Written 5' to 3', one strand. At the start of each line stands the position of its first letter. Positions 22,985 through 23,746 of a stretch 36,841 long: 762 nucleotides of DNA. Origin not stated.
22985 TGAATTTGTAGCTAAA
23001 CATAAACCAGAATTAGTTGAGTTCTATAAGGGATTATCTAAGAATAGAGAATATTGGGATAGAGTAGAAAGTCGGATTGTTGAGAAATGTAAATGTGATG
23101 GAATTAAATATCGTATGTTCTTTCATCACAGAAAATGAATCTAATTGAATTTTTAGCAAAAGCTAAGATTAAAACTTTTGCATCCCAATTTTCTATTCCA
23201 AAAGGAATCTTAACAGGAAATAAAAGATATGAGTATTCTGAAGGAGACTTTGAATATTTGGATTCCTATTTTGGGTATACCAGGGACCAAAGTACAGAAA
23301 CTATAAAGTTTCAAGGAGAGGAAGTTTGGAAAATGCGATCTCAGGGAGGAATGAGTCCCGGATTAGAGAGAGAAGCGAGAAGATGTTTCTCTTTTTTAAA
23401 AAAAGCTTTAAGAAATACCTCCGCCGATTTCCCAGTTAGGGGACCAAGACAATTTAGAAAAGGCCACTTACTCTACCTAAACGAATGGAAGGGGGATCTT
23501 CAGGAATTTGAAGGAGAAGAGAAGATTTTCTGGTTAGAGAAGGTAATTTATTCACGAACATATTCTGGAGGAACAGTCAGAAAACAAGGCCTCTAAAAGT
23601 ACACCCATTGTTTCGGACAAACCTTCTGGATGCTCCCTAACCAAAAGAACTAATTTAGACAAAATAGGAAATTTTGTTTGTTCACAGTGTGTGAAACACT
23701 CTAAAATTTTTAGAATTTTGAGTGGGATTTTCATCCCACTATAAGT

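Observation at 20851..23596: Two radical-SAM enzymes bracketed by two DUF5680-like paralogs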

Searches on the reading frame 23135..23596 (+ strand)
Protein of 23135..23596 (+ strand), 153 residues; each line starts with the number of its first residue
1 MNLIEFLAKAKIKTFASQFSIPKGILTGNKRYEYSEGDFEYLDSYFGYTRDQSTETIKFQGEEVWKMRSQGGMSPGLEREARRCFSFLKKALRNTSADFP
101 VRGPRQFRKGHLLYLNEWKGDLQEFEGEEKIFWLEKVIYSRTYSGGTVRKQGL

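Call 4: search_protein_families(library=pfam, proteins=[window:23135-23596:+], max_evalue=1)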
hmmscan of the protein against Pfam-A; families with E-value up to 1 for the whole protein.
window:23135-23596:+ (153 aa): 2 families
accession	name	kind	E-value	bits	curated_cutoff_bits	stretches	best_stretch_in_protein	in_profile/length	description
PF18931.5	DUF5680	-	2.2e-23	83.1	25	1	43-148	1-104/104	Domain of unknown function (DUF5680)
PF12961.13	DUF3850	-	0.023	15.3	22.9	1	105-134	28-57/77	Domain of unknown function (DUF3850)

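Call 5: search_protein_families(library=ncbifam, proteins=[window:23135-23596:+], max_evalue=1)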
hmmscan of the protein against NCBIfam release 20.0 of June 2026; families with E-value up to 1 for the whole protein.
window:23135-23596:+ (153 aa): 0 families

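Call 6: search_protein_families(library=padloc, proteins=[window:23135-23596:+], max_evalue=1)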
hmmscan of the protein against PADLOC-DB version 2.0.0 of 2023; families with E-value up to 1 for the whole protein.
window:23135-23596:+ (153 aa): 0 families

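Call 20: find_homologous_proteins(query=window:23135-23593:+)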
Query window:23135-23593:+ (153 aa): 2 proteins with E <= 0.001 among 14 candidates.
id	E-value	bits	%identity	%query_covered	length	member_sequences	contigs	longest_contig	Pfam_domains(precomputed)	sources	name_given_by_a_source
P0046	6.3e-98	343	100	100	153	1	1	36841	PF18931.6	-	-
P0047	6.3e-10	57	35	95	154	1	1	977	PF18931.6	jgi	jgi:hypothetical protein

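Call 25: find_homologous_proteins(query=A2, max_evalue=0.001)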
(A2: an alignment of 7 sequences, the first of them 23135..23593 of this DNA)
Query A2 (7 sequences) (153 aa, profile of the alignment): 478 proteins with E <= 0.001 among 1306 candidates; the best 120 are listed.
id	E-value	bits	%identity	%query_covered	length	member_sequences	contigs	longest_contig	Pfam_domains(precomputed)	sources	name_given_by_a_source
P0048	3.6e-71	256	46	95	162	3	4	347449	PF18931.6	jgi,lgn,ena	jgi:hypothetical protein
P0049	9.9e-68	245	48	95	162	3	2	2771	PF18931.6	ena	-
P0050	2.1e-67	244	50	95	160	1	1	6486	PF18931.6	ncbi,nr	ncbi:MAG: DUF5680 domain-containing protein [archaeon]|nr:DUF5680 domain-containing protein [archaeo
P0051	4.2e-67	243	53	95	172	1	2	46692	PF18931.6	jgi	jgi:hypothetical protein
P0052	9.6e-67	242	49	95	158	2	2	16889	PF18931.6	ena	-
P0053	1.7e-66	241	48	95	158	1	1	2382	PF18931.6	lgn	-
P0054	1.9e-66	241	45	95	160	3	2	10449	PF18931.6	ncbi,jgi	-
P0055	7.4e-66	239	50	95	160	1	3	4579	PF18931.6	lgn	-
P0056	2.3e-65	237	38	97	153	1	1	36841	PF18931.6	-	-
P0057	3.6e-65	236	49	95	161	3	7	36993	PF18931.6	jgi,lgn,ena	-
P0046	1.4e-62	228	100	100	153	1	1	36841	PF18931.6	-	-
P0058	1.6e-62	228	48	95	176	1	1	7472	PF18931.6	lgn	-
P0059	3.6e-62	227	47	95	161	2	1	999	PF18931.6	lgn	-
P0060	4.3e-61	223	42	97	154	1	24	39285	PF18931.6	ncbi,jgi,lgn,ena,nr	ncbi:hypothetical protein HOD29_02350 [archaeon]|jgi:hypothetical protein|nr:hypothetical protein [a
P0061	5.2e-60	220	41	98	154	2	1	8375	PF18931.6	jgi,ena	jgi:hypothetical protein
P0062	8.0e-60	219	39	97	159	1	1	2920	PF18931.6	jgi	jgi:hypothetical protein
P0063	1.5e-59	218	39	97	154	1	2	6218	PF18931.6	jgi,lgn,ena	-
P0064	2.2e-59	218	41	96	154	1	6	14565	PF18931.6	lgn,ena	-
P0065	5.2e-59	216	40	97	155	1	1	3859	PF18931.6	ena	-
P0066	5.9e-59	216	41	95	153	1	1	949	PF18931.6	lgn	-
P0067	8.1e-59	216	41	98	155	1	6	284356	PF18931.6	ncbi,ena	ncbi:MAG: DUF5680 domain-containing protein [Nanoarchaeota archaeon]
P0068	9.6e-59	216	38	97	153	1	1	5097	PF18931.6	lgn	-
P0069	1.5e-58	215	44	96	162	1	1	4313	PF18931.6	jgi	-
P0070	2.2e-58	214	38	97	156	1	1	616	PF18931.6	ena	-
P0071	2.6e-58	214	39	97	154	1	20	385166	PF18931.6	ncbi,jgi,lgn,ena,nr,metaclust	ncbi:hypothetical protein HOA55_03710 [archaeon]|jgi:hypothetical protein|nr:hypothetical protein [a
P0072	3.0e-58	214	38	97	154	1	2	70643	PF18931.6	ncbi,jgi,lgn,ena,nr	ncbi:MAG: hypothetical protein KKF48_05610 [Nanoarchaeota archaeon]|nr:hypothetical protein [Nanoarc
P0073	3.9e-58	214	39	97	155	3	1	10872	PF18931.6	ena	-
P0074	4.5e-58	213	36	97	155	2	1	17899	PF18931.6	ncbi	ncbi:MAG: DUF5680 domain-containing protein [Nanoarchaeota archaeon]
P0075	5.1e-58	213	40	97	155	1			PF18931.6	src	-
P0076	8.0e-58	213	41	97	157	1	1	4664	PF18931.6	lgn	-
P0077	1.6e-57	212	35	98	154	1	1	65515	PF18931.6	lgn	-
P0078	1.9e-57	211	38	97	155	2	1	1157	PF18931.6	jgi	jgi:hypothetical protein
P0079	2.1e-57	211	40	97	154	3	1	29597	PF18931.6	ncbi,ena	-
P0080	2.2e-57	211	39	99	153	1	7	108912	PF18931.6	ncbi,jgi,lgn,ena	-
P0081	2.6e-57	211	39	96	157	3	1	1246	PF18931.6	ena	-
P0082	2.9e-57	211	39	97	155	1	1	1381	PF18931.6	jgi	jgi:hypothetical protein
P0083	6.7e-57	210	40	97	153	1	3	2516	PF18931.6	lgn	-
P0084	6.8e-57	210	41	97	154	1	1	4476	PF18931.6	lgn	-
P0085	7.1e-57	210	38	96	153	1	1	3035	PF18931.6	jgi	-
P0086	8.0e-57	209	40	97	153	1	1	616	PF18931.6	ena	-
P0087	8.8e-57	209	40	98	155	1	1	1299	PF18931.6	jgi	jgi:hypothetical protein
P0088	1.1e-56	209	37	97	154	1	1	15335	PF18931.6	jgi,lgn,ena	-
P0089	1.3e-56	209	34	97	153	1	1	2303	PF18931.6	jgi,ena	-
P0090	1.4e-56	209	40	99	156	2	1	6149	PF18931.6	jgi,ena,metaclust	metaclust:\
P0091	2.2e-56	208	37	97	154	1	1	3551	PF18931.6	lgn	-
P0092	2.2e-56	208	42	93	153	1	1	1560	PF18931.6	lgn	-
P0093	4.6e-56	207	34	97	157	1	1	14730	PF18931.6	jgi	jgi:hypothetical protein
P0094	4.6e-56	207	39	95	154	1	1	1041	PF18931.6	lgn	-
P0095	5.6e-56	207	38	97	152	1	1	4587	PF18931.6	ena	-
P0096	6.0e-56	207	38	97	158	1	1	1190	PF18931.6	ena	-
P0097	7.0e-56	206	38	97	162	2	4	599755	PF18931.6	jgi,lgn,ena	-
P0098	1.2e-55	206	35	97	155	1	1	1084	PF18931.6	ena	-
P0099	1.3e-55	206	40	97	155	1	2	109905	PF18931.6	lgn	-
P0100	2.5e-55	205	39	98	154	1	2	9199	PF18931.6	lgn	-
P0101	2.6e-55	204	38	97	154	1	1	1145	PF18931.6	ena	-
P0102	4.6e-55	204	38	97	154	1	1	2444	PF18931.6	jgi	-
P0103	4.6e-55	204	41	97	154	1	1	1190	PF18931.6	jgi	jgi:hypothetical protein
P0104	6.9e-55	203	41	95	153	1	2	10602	PF18931.6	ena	-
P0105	1.2e-54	202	41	97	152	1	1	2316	PF18931.6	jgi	jgi:hypothetical protein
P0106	1.2e-54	202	33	97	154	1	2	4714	PF18931.6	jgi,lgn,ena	jgi:hypothetical protein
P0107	1.4e-54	202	35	98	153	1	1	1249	PF18931.6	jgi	jgi:hypothetical protein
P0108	1.6e-54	202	34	97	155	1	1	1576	PF18931.6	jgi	jgi:hypothetical protein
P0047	3.1e-54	201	35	95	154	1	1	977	PF18931.6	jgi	jgi:hypothetical protein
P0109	4.2e-54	201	37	97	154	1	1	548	PF18931.6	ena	-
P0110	5.3e-54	200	36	97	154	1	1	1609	PF18931.6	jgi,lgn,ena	-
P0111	6.0e-54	200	36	97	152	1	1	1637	PF18931.6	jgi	jgi:hypothetical protein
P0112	7.2e-54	200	38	97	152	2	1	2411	PF18931.6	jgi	jgi:hypothetical protein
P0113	8.5e-54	200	38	98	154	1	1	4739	PF18931.6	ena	-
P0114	9.5e-54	199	36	97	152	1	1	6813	PF18931.6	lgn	-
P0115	9.9e-54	199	37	98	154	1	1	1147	PF18931.6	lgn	-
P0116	1.4e-53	199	38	97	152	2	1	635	PF18931.6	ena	-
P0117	1.8e-53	198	35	97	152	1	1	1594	PF18931.6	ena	-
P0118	1.9e-53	198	38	97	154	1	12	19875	PF18931.6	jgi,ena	jgi:hypothetical protein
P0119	2.0e-53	198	42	97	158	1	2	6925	PF18931.6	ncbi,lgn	-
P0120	2.1e-53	198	37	97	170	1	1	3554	PF18931.6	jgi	-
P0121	2.4e-53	198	36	96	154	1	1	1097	PF18931.6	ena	-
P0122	2.7e-53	198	37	97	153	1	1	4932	PF18931.6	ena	-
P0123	3.0e-53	198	37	97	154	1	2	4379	PF18931.6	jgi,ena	-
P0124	4.2e-53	197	38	97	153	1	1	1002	PF18931.6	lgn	-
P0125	4.9e-53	197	39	97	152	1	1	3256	PF18931.6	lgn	-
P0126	6.5e-53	197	37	96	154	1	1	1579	PF18931.6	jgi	jgi:hypothetical protein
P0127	8.0e-53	196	39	95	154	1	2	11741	PF18931.6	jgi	-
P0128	8.7e-53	196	36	98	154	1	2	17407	PF18931.6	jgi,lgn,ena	jgi:hypothetical protein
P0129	9.1e-53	196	39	97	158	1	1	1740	PF18931.6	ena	-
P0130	9.8e-53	196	36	97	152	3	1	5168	PF18931.6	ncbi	-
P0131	1.1e-52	196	56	96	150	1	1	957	PF18931.6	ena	-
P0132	1.2e-52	196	35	97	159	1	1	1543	PF18931.6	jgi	jgi:hypothetical protein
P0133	2.0e-52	195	36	97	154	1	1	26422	PF18931.6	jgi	-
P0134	2.0e-52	195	39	97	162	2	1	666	PF18931.6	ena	-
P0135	2.1e-52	195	35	97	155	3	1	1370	PF18931.6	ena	-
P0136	2.1e-52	195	38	97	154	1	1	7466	PF18931.6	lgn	-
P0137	2.5e-52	195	36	97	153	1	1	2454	PF18931.6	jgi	jgi:hypothetical protein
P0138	2.7e-52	195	35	97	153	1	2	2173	PF18931.6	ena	-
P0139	4.7e-52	194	34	97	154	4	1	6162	PF18931.6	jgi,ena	-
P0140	5.0e-52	194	35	96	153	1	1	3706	PF18931.6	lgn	-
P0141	5.3e-52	194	35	97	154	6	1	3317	PF18931.6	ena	-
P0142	5.8e-52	194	35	97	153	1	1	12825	PF18931.6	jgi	jgi:hypothetical protein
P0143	5.9e-52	194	36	96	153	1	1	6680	PF18931.6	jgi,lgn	-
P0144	7.3e-52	193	35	97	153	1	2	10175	PF18931.6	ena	-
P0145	7.7e-52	193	38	97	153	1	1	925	PF18931.6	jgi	jgi:hypothetical protein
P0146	9.2e-52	193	36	97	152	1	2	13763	PF18931.6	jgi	jgi:hypothetical protein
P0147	1.4e-51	192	35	97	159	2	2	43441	PF18931.6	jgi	jgi:hypothetical protein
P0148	1.8e-51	192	38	97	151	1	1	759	PF18931.6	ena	-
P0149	2.0e-51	192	33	97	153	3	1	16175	PF18931.6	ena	-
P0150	3.0e-51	191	34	97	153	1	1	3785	PF18931.6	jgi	jgi:hypothetical protein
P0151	3.1e-51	191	35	97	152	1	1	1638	PF18931.6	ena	-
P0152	3.9e-51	191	34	97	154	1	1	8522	PF18931.6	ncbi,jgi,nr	ncbi:hypothetical protein FJZ17_03430 [Candidatus Pacearchaeota archaeon]|nr:hypothetical protein [C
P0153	4.0e-51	191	40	97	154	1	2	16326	PF18931.6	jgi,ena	-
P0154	7.3e-51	190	34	97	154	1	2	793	PF18931.6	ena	-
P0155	8.5e-51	190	38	97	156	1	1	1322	PF18931.6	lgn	-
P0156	1.5e-50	189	40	97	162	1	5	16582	PF18931.6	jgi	jgi:hypothetical protein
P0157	5.4e-50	187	37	97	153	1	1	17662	PF18931.6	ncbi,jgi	-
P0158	9.5e-50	186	40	97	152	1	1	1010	PF18931.6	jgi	jgi:hypothetical protein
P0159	1.3e-49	186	35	96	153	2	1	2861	PF18931.6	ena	-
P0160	3.4e-49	185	35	97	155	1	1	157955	PF18931.6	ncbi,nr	ncbi:Uncharacterised protein [uncultured archaeon]|nr:Uncharacterised protein [uncultured archaeon]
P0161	4.7e-49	184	32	97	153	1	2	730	PF18931.6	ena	-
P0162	1.2e-48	183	37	97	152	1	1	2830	PF18931.6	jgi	-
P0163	6.6e-48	180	36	97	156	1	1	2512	PF18931.6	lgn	-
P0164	3.5e-46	175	35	96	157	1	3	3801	PF18931.6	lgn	-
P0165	5.4e-44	168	39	96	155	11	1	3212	PF18931.6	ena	-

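Call 26: find_encoding_contigs(protein=P0071, flank=5000, max_places=4)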
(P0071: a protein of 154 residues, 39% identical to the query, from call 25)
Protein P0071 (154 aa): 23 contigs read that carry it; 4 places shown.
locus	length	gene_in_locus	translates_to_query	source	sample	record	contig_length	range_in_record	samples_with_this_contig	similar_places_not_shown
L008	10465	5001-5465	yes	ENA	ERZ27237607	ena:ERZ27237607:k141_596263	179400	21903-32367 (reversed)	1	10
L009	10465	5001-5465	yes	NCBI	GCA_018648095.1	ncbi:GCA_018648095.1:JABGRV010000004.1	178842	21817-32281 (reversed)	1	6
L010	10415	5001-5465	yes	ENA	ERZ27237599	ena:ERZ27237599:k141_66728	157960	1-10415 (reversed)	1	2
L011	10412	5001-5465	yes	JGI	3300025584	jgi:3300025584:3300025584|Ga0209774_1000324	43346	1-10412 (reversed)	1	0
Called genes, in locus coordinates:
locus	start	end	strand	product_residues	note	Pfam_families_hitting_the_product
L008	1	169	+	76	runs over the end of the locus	-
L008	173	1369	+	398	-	-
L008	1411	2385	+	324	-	PF13354:Beta-lactamase2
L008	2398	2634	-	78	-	PF01599:Ribosomal_S27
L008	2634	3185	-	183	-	PF01282:Ribosomal_S24e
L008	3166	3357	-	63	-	PF06093:Spt4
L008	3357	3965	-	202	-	PF03876:SHS2_Rpb7-N, PF00575:S1 (weak)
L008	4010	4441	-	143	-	PF18477:PIN_9 (weak)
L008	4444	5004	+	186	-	-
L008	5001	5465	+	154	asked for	PF18931:DUF5680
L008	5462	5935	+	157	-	-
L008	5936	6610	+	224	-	PF11848:DUF3368 (faint)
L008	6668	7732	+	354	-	PF01498:HTH_Tnp_Tc3_2 (faint), PF13412:HTH_24 (faint), PF04471:Mrr_cat (faint)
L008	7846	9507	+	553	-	-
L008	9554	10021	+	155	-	-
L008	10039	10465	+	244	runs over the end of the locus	-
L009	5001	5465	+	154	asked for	PF18931:DUF5680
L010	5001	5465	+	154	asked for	PF18931:DUF5680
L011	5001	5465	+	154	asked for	PF18931:DUF5680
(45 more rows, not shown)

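Call 27: find_encoding_contigs(protein=P0067, flank=5000, max_places=3)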
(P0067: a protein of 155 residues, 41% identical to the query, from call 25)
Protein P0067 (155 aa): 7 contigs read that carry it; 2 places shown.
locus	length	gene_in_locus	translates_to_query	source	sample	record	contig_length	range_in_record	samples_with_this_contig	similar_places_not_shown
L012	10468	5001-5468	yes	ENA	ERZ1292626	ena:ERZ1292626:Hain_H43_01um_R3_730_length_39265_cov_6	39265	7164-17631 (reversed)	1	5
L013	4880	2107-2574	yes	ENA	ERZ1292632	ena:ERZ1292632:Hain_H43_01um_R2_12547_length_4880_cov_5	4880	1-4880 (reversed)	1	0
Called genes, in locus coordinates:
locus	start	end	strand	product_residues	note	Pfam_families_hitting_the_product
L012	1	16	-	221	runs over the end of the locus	PF01902:Diphthami_syn_2_N, PF24167:DUF7411 (weak), PF28410:Diphthami_syn_2_C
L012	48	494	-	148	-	-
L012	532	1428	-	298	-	PF02616:SMC_ScpA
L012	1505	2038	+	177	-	-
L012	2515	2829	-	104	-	PF01282:Ribosomal_S24e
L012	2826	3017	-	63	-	PF06093:Spt4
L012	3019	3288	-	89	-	-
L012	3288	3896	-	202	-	PF03876:SHS2_Rpb7-N, PF00575:S1 (weak)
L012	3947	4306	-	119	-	PF18477:PIN_9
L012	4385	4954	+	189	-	-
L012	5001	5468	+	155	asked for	PF18931:DUF5680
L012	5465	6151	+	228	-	-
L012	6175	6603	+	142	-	PF07681:DoxX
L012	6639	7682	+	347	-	PF01266:DAO (faint), PF02254:TrkA_N (faint), PF05834:Lycopene_cycl (faint), PF06690:HcgC (faint), PF07992:Pyr_redox_2, PF13450:NAD_binding_8 (faint), PF13454:NAD_binding_9 (faint), PF00070:Pyr_redox (weak)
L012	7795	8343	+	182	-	-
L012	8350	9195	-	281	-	-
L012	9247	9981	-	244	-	PF00149:Metallophos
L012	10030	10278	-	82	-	PF05016:ParE_toxin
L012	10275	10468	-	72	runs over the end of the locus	PF02697:VAPB_antitox (faint), PF24434:DUF7557 (weak)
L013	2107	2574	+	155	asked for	PF18931:DUF5680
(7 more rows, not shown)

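Call 43: predict_structure(alignment_id=A3)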
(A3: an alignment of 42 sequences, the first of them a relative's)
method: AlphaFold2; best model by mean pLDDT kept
length: 153 residues; sequences in the alignment: 42
mean_pLDDT: 92.8   pTM: 0.85
mean pLDDT of the five models: 92.8, 92.5, 91.9, 91.2, 91.1
residues with pLDDT >= 90: 126; 70-90: 21; 50-70: 4; < 50: 2
segments of 3 or more residues with pLDDT < 50: none
pLDDT, mean of each block of 10 residues (from residue 1): 94 90 79 97 92 96 97 95 95 93 97 98 97 97 91 45
secondary structure, 60 per line:
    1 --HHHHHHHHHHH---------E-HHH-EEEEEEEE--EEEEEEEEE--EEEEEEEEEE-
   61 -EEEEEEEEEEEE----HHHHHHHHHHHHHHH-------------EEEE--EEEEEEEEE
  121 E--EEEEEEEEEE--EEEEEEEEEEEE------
elements in order: H3-13 E29-36 E39-47 E50-59 E62-73 H78-92 E106-109 E112-121 E124-133 E136-147

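Call 46: fold_search(model_id=the predicted structure, library=pdb)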
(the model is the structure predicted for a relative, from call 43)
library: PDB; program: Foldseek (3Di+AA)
matches with E <= 10: 1259; with E <= 0.001: 0
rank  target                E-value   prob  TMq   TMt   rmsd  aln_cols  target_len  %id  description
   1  1fw9                  1.2e-02  0.57  0.24  0.23  10.2       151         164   11  CHORISMATE LYASE WITH BOUND PRODUCT (released 2001-03-22)
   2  1jd3                  1.2e-02  0.38  0.23  0.21  11.3       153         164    9  Chorismate lyase G90A mutant with bound product (released 2001-06-20)
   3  2nwi_A                1.7e-02  0.35  0.25  0.24  12.2       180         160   13  Crystal structure of protein AF1396 from Archaeoglobus fulgidus, Pfam DUF98 (released 2006-11-21)
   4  2nwi_F                1.8e-02  0.35  0.25  0.25  14.1       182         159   11  Crystal structure of protein AF1396 from Archaeoglobus fulgidus, Pfam DUF98 (released 2006-11-21)
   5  3l5z_A                2.0e-02  0.60  0.29  0.30   9.9       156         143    6  Crystal structure of transcriptional regulator, GntR family from Bacillus cereus (released 2010-01-05)
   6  2nwi_B                2.1e-02  0.30  0.25  0.25  11.9       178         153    8  Crystal structure of protein AF1396 from Archaeoglobus fulgidus, Pfam DUF98 (released 2006-11-21)
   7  1g1b_A                2.4e-02  0.54  0.23  0.22   8.7       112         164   12  CHORISMATE LYASE (WILD-TYPE) WITH BOUND PRODUCT (released 2001-04-11)
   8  5m6j                  2.5e-02  0.51  0.24  0.20  13.9       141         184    8  Crystal structure of nitrophorin 7 E27V mutant from Rhodnius prolixus (released 2017-12-20)
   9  5ca3_B                2.5e-02  0.23  0.22  0.06  15.7       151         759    9  Crystal structure of the glycosynthase mutant D324N of Escherichia coli GH63 glycosidase in complex with glucose and l (released 2016-08-10)
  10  4xmh_A                3.4e-02  0.44  0.23  0.20  14.4       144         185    7  Crystal structure of nitrophorin 7 from Rhodnius prolixus at pH 7.8 complexed with Gly-Gly-Gly (released 2015-07-29)
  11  1g81                  3.4e-02  0.41  0.26  0.24   9.8       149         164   10  CHORISMATE LYASE WITH BOUND PRODUCT, ORTHORHOMBIC CRYSTAL FORM (released 2001-05-15)
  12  3hlz_B                5.4e-02  0.20  0.20  0.14  12.7       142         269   10  Crystal structure of BT_1490 (NP_810393.1) from BACTEROIDES THETAIOTAOMICRON VPI-5482 at 1.50 A resolution (released 2009-06-16)
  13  4xmc                  6.0e-02  0.35  0.24  0.20  13.9       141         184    8  Crystal structure of nitrophorin 7 from Rhodnius prolixus at pH 5.8 (released 2015-07-29)
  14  5yvf_C                6.8e-02  0.28  0.23  0.14  10.0       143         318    6  Crystal structure of BFA1 (released 2018-08-08)
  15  3by0_B                7.6e-02  0.23  0.22  0.20  13.7       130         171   12  Crystal structure of Siderocalin (NGAL, Lipocalin 2) W79A-R81A complexed with Ferric Enterobactin (released 2008-09-09)
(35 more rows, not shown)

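Call 60: find_related_loci(query=A3, collection=viral_contigs, flank=6000)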
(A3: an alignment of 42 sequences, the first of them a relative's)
Query A3 (153 aa) in viral_contigs; peptide patterns used: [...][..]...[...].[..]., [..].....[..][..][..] (x = any residue, [..] = any of these).
120 stretches matched a pattern, but none encodes a relative of the query by tblastn (E <= 1e-3).

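Call 65: search_protein_families(library=pfam, proteins=[L008:4444-5001:+, L012:4385-4951:+, L012:5465-6148:+], max_evalue=0.1)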
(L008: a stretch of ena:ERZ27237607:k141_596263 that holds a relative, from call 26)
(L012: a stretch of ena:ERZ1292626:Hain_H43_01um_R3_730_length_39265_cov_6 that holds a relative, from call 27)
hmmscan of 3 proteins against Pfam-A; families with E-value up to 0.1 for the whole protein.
L008:4444-5001:+ (186 aa): 3 families
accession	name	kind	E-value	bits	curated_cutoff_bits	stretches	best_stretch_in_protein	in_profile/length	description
PF03683.19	UPF0175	-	0.0048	17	27.9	1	110-159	5-55/75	Uncharacterised protein family (UPF0175)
PF09739.14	MCM_bind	-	0.02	13.9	25.6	1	82-125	484-527/577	Mini-chromosome maintenance replisome factor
PF08281.18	Sigma70_r4_2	-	0.059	13.5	25.7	0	129-150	17-39/54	Sigma-70, region 4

L012:4385-4951:+ (189 aa): 2 families
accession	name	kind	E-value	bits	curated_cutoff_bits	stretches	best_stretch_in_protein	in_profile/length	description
PF12844.13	HTH_19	-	0.0024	18.2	30.2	1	139-172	11-41/64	Helix-turn-helix domain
PF00486.34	Trans_reg_C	-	0.068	13.7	26.2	0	92-123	39-69/77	Transcriptional regulatory protein, C terminal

L012:5465-6148:+ (228 aa): 1 family
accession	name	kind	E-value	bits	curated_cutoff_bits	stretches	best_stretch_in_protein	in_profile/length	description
PF01488.26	Shikimate_DH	-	0.033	14.7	24.3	1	97-142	3-47/138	Shikimate / quinate 5-dehydrogenase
